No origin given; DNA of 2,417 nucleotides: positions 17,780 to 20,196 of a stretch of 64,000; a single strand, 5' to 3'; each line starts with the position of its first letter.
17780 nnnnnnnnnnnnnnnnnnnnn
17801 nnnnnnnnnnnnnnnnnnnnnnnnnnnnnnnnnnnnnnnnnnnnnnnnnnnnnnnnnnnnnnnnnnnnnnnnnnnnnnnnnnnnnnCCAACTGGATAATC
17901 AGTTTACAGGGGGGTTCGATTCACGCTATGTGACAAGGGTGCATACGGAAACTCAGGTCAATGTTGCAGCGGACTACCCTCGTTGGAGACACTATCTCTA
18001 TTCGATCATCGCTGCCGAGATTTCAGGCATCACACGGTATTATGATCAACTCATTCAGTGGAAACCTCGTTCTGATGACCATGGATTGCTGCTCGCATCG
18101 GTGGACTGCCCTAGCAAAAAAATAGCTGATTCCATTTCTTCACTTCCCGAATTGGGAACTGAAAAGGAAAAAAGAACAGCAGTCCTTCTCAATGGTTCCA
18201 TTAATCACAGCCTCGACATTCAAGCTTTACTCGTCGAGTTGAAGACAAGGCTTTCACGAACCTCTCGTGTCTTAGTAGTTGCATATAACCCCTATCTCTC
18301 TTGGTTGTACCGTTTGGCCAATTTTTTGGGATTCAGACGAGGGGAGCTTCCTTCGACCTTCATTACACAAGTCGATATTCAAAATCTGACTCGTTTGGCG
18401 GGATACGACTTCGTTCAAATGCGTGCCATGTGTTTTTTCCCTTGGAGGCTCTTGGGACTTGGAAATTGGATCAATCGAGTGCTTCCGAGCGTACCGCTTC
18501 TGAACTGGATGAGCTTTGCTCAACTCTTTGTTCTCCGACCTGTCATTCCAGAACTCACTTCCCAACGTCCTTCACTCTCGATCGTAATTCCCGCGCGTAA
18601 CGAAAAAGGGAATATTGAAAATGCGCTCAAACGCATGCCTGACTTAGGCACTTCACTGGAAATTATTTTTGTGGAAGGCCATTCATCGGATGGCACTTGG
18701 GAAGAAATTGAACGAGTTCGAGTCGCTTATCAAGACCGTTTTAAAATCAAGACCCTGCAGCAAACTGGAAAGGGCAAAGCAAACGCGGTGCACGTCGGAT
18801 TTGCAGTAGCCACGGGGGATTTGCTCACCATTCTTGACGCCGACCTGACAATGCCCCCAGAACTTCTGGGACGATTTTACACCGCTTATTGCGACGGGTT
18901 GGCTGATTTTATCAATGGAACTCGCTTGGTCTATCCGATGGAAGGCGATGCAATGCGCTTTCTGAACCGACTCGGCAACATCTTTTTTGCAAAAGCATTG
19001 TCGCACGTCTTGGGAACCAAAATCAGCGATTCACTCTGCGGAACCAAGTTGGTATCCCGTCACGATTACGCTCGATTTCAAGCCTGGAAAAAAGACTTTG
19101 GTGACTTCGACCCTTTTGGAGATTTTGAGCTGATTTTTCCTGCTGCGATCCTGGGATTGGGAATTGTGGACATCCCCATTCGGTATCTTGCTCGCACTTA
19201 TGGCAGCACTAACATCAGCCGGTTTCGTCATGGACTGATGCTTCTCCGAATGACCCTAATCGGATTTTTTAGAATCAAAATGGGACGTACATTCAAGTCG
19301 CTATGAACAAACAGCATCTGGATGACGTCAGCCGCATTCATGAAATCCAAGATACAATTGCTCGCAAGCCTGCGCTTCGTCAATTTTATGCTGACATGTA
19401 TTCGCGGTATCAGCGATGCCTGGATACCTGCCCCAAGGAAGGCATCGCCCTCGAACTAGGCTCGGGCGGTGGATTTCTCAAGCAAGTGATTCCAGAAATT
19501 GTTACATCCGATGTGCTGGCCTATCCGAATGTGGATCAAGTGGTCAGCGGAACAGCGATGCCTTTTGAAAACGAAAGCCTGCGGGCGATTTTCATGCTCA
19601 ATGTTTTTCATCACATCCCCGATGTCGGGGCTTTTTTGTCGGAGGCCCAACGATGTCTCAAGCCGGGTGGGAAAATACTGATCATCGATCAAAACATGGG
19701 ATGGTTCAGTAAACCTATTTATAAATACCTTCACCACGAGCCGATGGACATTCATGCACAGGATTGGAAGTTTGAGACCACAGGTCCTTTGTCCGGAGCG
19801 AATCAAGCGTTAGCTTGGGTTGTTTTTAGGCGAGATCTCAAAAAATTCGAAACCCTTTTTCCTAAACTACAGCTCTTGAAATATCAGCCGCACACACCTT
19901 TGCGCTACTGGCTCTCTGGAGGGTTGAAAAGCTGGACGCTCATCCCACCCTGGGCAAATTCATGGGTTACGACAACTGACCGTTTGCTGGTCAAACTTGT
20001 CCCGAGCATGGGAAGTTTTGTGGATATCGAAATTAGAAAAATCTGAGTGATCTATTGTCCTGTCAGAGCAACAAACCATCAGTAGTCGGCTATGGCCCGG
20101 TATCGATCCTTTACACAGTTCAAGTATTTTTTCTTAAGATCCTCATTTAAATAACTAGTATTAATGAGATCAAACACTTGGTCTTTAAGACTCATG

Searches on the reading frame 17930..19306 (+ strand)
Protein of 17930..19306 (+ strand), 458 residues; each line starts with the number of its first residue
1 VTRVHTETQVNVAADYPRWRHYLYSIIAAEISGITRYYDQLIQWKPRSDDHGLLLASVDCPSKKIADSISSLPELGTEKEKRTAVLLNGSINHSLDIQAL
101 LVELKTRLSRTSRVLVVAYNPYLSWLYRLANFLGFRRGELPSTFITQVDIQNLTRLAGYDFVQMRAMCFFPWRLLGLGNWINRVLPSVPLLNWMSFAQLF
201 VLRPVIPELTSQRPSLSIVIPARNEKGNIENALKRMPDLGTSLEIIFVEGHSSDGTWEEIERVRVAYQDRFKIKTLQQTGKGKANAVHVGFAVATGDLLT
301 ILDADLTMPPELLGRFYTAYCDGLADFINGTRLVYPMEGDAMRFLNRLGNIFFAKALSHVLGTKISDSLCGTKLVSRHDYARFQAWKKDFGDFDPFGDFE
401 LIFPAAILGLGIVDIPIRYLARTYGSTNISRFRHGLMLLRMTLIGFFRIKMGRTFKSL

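Call 56: search_protein_families(library=ncbifam, proteins=[window:17930-19306:+], max_evalue=1e-10)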
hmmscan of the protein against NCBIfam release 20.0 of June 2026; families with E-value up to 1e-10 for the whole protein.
window:17930-19306:+ (458 aa): 6 families
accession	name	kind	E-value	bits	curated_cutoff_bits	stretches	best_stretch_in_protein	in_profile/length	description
TIGR04182.1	glyco_TIGR04182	equivalog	2.7e-21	76.2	325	1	217-439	3-211/293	S-layer glycoprotein N-glycosyltransferase AglJ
TIGR04283.1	glyco_like_mftF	equivalog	1e-13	51.4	182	1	216-313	1-90/221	TIGR04283 family arsenosugar biosynthesis glycosyltransferase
NF047588.1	GlcsyltransPgfSStrep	equivalog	1.6e-12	47.2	500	1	216-384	3-168/308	glycosyltransferase PgfS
NF041391.1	DPhHxTase_Halo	equivalog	6.1e-12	45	375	1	224-437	5-200/213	dolichyl-phosphate hexose transferase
TIGR03937.1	PgaC_IcaA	equivalog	2.1e-11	43.4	422.3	1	210-307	41-137/407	poly-beta-1,6-N-acetyl-D-glucosamine synthase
NF041875.1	EPS_EpsD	equivalog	8.5e-11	41.8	370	0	216-319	1-103/325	exopolysaccharide biosynthesis glycosyltransferase EpsD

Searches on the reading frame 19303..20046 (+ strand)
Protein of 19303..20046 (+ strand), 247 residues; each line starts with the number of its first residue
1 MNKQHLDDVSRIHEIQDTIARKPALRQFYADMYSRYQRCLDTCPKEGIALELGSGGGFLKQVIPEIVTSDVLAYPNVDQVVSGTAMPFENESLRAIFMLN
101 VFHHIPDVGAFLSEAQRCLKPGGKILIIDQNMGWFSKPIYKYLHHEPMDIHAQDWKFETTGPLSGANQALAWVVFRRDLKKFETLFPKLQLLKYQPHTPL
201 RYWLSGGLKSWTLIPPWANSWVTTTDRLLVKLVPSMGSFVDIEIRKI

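Call 45: find_homologous_proteins(query=window:19303-20046:+, max_evalue=1e-20)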
Query window:19303-20046:+ (247 aa): 2844 proteins with E <= 1e-20 among 3113 candidates; the best 120 are listed.
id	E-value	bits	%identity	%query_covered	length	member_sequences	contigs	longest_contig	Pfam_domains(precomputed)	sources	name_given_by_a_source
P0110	2.4e-168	576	100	100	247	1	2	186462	PF13489.13,PF13649.13,PF08241.19,PF08242.19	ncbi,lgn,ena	-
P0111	5.1e-114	398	66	100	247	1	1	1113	PF13489.13,PF08241.19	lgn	-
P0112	3.7e-105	369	64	98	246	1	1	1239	PF13847.13,PF13489.13,PF13649.13,PF08241.19,PF08242.19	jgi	jgi:SAM-dependent methyltransferase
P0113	9.7e-105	367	63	98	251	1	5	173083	PF13847.13,PF13489.13,PF13649.13,PF08241.19,PF08242.19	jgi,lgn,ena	-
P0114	2.5e-104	366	62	99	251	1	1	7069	PF13489.13,PF13649.13,PF08241.19,PF08242.19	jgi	jgi:SAM-dependent methyltransferase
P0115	2.6e-104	366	61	98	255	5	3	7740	PF13847.13,PF13489.13,PF13649.13,PF08241.19,PF08242.19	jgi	-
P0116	7.2e-104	365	62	98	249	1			PF13847.13,PF13489.13,PF13649.13,PF08241.19,PF08242.19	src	-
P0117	7.7e-104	365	61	98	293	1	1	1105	PF13847.13,PF13489.13,PF13649.13,PF08241.19,PF08242.19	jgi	-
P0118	1.1e-103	364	62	98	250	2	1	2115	PF13489.13,PF13649.13,PF08241.19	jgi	-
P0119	1.8e-103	363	60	98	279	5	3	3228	PF13847.13,PF13489.13,PF13649.13,PF08241.19,PF08242.19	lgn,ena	-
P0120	2.1e-103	363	62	98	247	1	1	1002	PF13847.13,PF13489.13,PF13649.13,PF08241.19,PF08242.19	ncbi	-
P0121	7.7e-103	361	61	99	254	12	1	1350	PF13847.13,PF13489.13,PF13649.13,PF08241.19,PF08242.19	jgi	jgi:SAM-dependent methyltransferase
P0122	2.8e-102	359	61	98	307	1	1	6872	PF13847.13,PF13489.13,PF13649.13,PF08241.19,PF08242.19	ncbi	-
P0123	2.0e-101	357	61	98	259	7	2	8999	PF13489.13,PF13649.13,PF08241.19,PF08242.19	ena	-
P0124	6.2e-101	355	60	98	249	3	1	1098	PF13847.13,PF13489.13,PF13649.13,PF08241.19,PF08242.19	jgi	jgi:SAM-dependent methyltransferase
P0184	2.1e-93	330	60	98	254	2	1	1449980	PF13847.13,PF13489.13,PF13649.13,PF05148.22,PF01209.25,PF08241.19,PF08242.19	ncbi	ncbi:MAG: class I SAM-dependent methyltransferase [Bacteriovoracia bacterium]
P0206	2.0e-92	327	58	98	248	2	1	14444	PF13489.13,PF13649.13,PF08241.19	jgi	jgi:SAM-dependent methyltransferase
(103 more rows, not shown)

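Call 46: find_encoding_contigs(protein=P0113, flank=8000, max_places=2)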
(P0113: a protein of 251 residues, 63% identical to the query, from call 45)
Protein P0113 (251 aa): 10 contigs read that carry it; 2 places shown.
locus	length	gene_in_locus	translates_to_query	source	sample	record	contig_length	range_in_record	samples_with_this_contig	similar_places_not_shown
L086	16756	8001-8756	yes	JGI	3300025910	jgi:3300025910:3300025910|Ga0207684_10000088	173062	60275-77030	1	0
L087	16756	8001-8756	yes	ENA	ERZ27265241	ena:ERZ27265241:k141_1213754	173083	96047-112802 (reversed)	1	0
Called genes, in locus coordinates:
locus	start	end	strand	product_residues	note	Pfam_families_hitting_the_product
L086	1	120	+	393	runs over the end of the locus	PF05935:Arylsulfotrans, PF14269:Arylsulfotran_2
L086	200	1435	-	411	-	PF08241:Methyltransf_11 (weak), PF08242:Methyltransf_12 (weak), PF00535:Glycos_transf_2, PF10111:Glyco_tranf_2_2 (weak), PF13641:Glyco_tranf_2_3 (weak)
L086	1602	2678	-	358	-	PF01370:Epimerase, PF04321:RmlD_sub_bind, PF16363:GDP_Man_Dehyd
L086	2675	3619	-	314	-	PF01370:Epimerase, PF02719:Polysacc_synt_2 (faint), PF04321:RmlD_sub_bind, PF16363:GDP_Man_Dehyd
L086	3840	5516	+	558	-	-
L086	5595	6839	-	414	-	-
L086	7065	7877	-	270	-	PF05050:Methyltransf_21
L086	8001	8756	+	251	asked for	PF13489:Methyltransf_23, PF08241:Methyltransf_11, PF13847:Methyltransf_31 (faint), PF08242:Methyltransf_12 (weak), PF13649:Methyltransf_25 (weak)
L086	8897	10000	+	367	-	PF13229:Beta_helix (faint)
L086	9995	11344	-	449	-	-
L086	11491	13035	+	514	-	PF27133:YfdI_N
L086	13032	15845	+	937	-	PF00535:Glycos_transf_2, PF10111:Glyco_tranf_2_2 (weak), PF13641:Glyco_tranf_2_3, PF00534:Glycos_transf_1, PF13524:Glyco_trans_1_2 (weak), PF13692:Glyco_trans_1_4, PF20706:GT4-conflict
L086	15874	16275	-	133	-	-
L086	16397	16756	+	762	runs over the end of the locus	PF00535:Glycos_transf_2, PF13641:Glyco_tranf_2_3, PF00534:Glycos_transf_1 (weak), PF13692:Glyco_trans_1_4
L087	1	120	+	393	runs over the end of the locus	PF05935:Arylsulfotrans, PF14269:Arylsulfotran_2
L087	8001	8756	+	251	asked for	PF13489:Methyltransf_23, PF08241:Methyltransf_11, PF13847:Methyltransf_31 (faint), PF08242:Methyltransf_12 (weak), PF13649:Methyltransf_25 (weak)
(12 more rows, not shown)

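Call 47: find_encoding_contigs(protein=P0184, flank=8000, max_places=1)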
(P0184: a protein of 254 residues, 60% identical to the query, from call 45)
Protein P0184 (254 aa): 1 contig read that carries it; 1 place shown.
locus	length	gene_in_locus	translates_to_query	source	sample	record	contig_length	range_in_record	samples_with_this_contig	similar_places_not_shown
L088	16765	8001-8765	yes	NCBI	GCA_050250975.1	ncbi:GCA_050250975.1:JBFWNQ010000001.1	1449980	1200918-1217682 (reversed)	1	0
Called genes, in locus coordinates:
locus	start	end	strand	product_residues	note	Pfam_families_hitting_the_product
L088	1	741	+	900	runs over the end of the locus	PF00456:Transketolase_N (weak), PF17831:PDH_E1_M (weak)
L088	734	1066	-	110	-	PF01491:Frataxin_Cyay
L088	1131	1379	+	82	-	PF01722:BolA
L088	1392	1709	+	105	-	PF00462:Glutaredoxin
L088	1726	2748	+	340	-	PF00579:tRNA-synt_1b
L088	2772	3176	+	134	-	-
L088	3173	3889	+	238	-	PF01209:Ubie_methyltran, PF13489:Methyltransf_23, PF13847:Methyltransf_31, PF08241:Methyltransf_11, PF08242:Methyltransf_12, PF13649:Methyltransf_25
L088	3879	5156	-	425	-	PF04932:Wzy_C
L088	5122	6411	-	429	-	-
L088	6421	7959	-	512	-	PF00535:Glycos_transf_2, PF10111:Glyco_tranf_2_2 (weak)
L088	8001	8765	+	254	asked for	PF05148:Methyltransf_8 (weak), PF13489:Methyltransf_23, PF08241:Methyltransf_11, PF08242:Methyltransf_12 (faint), PF01209:Ubie_methyltran (faint), PF13649:Methyltransf_25, PF13847:Methyltransf_31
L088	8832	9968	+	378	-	PF05222:AlaDh_PNT_N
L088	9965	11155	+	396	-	PF03435:Sacchrp_dh_NADP, PF16653:Sacchrp_dh_C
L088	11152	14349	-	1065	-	PF13750:Big_3_3 (faint), PF19077:Big_13 (weak), PF13229:Beta_helix (weak)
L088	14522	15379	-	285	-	PF00487:FA_desaturase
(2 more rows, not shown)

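Call 48: find_encoding_contigs(protein=P0206, flank=10000, max_places=1)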
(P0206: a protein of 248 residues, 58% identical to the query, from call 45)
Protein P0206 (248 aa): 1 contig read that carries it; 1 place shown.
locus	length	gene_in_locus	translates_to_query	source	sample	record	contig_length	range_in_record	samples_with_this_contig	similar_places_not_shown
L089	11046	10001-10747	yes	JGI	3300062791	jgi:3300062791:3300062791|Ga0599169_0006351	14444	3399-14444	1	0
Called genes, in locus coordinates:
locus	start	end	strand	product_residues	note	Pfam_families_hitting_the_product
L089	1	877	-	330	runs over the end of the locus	PF00348:polyprenyl_synt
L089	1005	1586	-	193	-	PF12804:NTP_transf_3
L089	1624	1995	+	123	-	-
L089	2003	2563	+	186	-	-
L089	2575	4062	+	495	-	PF00590:TP_methylase, PF02602:HEM4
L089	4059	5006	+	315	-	PF00490:ALAD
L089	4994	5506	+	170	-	PF04079:SMC_ScpB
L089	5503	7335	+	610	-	PF13624:SurA_N_3 (faint)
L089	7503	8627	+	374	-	PF08239:SH3_3 (weak)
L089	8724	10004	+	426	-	PF01075:Glyco_transf_9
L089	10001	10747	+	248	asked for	PF13489:Methyltransf_23 (weak), PF08241:Methyltransf_11, PF13649:Methyltransf_25 (faint)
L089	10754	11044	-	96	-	?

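Call 56: search_protein_families(library=ncbifam, proteins=[window:19303-20046:+], max_evalue=1e-10)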
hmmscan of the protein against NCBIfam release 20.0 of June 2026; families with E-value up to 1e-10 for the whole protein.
window:19303-20046:+ (247 aa): 0 families
